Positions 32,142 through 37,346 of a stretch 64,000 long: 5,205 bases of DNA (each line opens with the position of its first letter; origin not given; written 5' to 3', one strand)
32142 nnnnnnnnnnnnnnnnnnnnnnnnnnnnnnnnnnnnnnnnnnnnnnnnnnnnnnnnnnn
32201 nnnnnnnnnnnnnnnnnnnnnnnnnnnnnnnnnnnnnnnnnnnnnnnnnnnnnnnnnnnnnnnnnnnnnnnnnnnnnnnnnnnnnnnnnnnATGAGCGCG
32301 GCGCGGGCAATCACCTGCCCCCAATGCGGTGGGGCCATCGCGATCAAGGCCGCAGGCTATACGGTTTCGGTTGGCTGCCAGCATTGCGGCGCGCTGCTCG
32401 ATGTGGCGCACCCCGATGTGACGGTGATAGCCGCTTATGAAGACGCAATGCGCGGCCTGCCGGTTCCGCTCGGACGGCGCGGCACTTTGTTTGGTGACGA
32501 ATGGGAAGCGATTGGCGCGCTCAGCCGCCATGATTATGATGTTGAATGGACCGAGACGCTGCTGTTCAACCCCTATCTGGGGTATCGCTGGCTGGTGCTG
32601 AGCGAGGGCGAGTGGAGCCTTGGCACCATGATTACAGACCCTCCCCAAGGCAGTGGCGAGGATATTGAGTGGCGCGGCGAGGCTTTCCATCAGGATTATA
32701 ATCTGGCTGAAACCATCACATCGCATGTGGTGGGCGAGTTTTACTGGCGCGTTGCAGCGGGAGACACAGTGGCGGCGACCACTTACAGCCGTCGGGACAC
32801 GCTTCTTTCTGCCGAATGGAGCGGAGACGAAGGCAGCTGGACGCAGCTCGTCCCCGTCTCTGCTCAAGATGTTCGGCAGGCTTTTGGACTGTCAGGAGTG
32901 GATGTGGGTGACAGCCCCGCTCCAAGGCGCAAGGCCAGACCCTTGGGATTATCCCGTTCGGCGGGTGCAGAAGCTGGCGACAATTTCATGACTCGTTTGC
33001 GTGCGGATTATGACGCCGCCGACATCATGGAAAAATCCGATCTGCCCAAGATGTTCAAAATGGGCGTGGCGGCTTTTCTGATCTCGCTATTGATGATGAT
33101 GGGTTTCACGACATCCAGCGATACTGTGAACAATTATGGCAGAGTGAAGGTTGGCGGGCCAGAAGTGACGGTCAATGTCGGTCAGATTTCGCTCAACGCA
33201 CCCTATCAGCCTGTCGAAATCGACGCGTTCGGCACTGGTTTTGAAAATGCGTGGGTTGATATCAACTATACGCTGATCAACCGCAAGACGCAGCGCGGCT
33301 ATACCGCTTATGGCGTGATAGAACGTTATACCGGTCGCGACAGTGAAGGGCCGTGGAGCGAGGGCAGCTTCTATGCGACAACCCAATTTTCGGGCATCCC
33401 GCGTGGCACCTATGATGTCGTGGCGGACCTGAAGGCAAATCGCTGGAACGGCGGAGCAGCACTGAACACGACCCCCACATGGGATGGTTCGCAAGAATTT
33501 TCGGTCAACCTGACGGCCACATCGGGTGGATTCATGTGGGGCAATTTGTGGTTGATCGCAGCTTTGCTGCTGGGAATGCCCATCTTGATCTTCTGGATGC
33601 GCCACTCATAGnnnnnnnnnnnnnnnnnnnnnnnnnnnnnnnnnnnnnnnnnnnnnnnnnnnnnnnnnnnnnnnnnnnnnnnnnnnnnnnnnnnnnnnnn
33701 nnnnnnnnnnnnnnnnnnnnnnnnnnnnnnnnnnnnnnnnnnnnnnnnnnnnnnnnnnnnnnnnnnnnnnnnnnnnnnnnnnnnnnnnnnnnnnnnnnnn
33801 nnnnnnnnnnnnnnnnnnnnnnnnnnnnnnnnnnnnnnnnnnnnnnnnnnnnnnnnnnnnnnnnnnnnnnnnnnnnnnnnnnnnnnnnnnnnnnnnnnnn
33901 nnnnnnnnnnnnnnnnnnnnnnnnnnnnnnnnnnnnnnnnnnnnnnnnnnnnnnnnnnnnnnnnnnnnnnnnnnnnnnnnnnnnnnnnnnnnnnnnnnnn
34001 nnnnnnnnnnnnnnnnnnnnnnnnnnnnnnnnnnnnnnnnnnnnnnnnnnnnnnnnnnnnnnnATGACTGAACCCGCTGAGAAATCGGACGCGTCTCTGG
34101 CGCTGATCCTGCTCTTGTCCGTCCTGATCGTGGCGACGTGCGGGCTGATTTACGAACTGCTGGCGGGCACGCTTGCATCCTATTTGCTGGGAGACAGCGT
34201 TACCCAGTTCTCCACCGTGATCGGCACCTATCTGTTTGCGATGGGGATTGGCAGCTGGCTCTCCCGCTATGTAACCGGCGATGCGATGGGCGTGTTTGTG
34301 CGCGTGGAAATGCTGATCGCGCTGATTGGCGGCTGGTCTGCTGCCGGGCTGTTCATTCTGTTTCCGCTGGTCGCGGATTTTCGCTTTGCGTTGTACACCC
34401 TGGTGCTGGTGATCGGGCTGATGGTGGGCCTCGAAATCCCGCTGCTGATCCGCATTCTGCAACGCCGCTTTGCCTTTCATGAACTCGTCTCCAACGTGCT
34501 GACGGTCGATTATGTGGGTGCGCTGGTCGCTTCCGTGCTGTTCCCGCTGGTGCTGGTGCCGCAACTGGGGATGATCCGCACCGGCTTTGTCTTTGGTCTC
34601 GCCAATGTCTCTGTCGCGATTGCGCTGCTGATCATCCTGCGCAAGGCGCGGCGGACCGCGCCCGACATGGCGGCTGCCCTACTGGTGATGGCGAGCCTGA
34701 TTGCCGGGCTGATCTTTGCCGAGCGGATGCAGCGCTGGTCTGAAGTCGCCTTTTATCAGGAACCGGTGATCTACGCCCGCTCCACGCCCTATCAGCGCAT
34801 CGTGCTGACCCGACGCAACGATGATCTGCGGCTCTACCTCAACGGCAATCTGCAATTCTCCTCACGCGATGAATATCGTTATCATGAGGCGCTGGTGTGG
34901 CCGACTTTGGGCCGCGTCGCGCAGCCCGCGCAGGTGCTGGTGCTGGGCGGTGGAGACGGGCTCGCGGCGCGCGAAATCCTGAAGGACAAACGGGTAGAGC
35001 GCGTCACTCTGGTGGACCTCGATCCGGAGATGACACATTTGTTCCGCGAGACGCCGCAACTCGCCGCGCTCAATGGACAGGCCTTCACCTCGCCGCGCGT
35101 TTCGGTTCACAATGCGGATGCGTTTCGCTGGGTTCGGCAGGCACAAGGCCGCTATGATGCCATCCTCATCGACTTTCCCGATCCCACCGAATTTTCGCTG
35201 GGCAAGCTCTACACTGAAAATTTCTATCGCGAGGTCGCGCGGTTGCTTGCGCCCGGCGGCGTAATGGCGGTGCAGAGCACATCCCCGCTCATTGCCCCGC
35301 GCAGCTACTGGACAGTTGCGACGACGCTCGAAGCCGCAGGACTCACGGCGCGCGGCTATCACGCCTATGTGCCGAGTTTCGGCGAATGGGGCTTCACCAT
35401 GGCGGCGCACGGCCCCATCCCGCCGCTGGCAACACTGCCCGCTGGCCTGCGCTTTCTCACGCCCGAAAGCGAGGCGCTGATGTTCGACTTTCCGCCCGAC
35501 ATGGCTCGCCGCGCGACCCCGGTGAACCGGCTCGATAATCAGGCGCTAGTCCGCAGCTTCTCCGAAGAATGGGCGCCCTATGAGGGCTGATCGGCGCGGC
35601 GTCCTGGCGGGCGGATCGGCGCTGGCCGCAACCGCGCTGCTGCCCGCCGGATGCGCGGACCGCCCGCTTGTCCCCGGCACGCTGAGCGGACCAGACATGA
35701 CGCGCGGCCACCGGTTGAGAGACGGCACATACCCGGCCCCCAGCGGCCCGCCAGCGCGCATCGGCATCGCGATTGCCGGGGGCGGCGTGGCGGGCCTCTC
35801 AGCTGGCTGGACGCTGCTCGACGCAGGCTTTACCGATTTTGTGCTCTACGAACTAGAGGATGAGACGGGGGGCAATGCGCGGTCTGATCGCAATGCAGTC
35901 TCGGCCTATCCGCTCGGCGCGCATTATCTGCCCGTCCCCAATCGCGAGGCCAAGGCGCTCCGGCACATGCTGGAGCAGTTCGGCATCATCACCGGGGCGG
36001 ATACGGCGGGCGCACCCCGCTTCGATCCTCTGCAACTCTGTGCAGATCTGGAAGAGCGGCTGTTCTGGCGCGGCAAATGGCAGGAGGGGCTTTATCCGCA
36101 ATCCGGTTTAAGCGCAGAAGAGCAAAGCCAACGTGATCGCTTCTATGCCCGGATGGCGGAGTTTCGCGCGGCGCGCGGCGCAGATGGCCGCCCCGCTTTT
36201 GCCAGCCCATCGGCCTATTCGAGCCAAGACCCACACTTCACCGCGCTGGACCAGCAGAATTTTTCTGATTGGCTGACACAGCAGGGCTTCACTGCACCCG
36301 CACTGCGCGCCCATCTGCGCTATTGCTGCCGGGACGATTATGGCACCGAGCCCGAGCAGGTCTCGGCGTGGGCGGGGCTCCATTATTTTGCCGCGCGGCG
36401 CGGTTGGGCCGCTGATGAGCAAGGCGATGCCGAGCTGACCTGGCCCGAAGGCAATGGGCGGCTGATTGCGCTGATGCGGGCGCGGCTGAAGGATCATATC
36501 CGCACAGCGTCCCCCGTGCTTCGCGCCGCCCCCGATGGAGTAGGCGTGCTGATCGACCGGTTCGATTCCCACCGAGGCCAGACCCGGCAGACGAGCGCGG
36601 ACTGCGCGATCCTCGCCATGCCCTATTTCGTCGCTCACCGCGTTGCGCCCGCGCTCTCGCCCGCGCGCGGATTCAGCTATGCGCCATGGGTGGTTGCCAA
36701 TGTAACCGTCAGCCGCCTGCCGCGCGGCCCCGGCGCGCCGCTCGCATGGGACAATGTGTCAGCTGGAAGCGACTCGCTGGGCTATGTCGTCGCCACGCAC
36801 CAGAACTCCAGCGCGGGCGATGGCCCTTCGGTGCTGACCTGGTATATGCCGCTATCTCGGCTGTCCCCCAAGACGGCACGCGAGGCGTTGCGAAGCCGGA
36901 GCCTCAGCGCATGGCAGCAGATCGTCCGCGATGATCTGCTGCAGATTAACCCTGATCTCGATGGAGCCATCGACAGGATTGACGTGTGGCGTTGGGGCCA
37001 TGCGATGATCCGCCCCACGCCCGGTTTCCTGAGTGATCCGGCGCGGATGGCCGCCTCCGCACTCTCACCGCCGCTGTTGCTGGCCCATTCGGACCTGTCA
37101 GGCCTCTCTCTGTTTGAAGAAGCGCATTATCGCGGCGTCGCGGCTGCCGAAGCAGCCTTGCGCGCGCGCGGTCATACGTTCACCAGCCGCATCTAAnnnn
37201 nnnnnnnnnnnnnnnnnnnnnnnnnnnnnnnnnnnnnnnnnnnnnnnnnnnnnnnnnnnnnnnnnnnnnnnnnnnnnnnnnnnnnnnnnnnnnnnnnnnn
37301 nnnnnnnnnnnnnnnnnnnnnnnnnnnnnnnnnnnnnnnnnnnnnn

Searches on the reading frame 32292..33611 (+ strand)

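Call 84: search_protein_families(library=pfam, proteins=[window:32292-33611:+], max_evalue=0.00001)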
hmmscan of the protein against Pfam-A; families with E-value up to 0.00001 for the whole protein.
window:32292-33611:+ (439 aa): 1 family
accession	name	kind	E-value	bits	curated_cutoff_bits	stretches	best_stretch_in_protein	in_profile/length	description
PF13785.11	DUF4178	-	9e-14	52.2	25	1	60-184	2-129/136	Domain of unknown function (DUF4178)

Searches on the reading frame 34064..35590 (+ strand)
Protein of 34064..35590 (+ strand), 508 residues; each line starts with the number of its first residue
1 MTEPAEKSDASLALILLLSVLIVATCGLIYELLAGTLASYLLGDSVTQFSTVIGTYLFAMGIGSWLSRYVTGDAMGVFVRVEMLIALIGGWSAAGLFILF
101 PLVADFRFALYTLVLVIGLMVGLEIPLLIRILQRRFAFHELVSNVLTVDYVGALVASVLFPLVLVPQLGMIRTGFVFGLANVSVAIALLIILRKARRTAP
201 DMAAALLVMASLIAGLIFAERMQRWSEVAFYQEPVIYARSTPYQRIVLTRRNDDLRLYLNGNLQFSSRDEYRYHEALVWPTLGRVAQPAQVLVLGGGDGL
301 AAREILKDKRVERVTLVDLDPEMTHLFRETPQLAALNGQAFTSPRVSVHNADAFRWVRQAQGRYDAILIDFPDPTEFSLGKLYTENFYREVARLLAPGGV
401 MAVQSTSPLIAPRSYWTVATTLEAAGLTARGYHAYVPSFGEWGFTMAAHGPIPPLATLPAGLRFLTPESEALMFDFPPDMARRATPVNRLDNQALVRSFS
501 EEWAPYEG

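Call 78: search_protein_families(library=pfam, proteins=[window:34064-35590:+], max_evalue=0.001)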
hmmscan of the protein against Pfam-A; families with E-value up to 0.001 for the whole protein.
window:34064-35590:+ (508 aa): 4 families
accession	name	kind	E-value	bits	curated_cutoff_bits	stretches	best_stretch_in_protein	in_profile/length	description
PF01564.23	Spermine_synth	-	3.9e-31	108.5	22.9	1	271-447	2-174/186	Spermine/spermidine synthase domain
PF13649.12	Methyltransf_25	-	5.4e-07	30.7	27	1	291-399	1-97/97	Methyltransferase domain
PF08241.18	Methyltransf_11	-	0.00011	23.2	21.2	1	293-402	2-94/95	Methyltransferase domain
PF08242.18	Methyltransf_12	-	0.00043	21.4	30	0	292-400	1-97/98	Methyltransferase domain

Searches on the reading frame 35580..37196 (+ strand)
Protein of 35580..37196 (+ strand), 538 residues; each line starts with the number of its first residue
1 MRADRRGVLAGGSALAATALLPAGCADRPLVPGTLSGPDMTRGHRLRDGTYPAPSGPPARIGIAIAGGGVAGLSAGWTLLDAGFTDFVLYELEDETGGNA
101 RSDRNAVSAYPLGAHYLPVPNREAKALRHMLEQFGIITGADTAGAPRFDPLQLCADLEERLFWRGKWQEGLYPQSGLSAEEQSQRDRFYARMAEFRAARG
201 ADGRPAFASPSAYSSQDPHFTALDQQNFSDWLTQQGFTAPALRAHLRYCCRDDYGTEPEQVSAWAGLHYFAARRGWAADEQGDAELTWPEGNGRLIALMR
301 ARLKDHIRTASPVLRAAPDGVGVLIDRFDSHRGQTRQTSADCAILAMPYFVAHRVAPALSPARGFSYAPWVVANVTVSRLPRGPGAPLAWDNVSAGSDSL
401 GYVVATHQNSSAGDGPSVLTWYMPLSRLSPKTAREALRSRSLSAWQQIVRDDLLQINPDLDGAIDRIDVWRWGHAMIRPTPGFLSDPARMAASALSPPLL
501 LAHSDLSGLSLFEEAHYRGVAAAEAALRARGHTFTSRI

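Call 78: search_protein_families(library=pfam, proteins=[window:35580-37196:+], max_evalue=0.001)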
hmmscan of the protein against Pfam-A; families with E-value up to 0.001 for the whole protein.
window:35580-37196:+ (538 aa): 3 families
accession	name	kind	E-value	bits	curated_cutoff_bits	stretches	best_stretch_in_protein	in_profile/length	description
PF01593.30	Amino_oxidase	-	6.1e-13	49.3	19.8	1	70-525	1-441/443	Flavin containing amine oxidoreductase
PF13450.12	NAD_binding_8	-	1e-09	39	21.9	1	65-134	1-68/68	NAD(P)-binding Rossmann-like domain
PF01266.30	DAO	-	0.00045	20.3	27.9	0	63-157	2-96/353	FAD dependent oxidoreductase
